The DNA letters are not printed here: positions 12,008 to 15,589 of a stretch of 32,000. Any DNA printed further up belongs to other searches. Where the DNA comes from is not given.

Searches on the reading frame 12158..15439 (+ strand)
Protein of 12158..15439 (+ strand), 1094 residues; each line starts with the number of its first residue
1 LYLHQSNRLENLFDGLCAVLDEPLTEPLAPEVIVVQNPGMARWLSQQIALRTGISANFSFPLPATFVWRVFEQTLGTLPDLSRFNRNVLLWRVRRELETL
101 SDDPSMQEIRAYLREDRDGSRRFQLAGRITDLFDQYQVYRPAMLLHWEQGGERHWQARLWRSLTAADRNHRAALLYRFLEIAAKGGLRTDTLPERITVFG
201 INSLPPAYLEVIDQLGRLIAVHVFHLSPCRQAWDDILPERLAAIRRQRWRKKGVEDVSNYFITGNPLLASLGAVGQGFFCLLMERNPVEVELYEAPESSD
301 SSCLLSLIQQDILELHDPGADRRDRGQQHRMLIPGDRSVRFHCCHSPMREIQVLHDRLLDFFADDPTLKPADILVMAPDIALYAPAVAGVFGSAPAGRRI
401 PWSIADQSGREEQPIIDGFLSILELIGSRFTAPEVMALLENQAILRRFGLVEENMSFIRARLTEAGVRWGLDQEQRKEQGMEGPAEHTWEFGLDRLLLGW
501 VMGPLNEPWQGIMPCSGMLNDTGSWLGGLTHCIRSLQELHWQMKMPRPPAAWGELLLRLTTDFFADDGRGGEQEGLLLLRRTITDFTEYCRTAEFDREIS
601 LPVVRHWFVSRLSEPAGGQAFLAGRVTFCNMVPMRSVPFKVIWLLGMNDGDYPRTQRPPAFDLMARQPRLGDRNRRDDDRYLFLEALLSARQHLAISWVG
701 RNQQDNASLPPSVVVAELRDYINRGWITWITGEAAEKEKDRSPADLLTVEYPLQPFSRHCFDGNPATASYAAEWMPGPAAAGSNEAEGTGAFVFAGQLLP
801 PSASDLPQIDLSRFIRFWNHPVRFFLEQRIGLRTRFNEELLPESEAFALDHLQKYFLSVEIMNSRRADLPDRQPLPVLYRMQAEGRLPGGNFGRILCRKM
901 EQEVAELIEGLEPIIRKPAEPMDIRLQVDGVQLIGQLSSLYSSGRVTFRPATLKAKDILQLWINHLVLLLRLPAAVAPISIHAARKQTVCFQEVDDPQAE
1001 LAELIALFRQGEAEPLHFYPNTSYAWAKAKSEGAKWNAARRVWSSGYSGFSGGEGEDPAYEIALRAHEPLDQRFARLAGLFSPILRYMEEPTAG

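Call 96: search_protein_families(library=pfam, proteins=[window:12158-15439:+], max_evalue=0.001)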
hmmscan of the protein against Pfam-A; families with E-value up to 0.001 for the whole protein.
window:12158-15439:+ (1094 aa): 2 families
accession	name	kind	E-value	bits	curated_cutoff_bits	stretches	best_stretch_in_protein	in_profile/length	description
PF04257.20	Exonuc_V_gamma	-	1.9e-93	313.6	25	1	2-314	2-313/314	Exodeoxyribonuclease V, gamma subunit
PF17946.7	RecC_C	-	4.3e-52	177.3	22.6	1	808-1030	3-201/202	RecC C-terminal domain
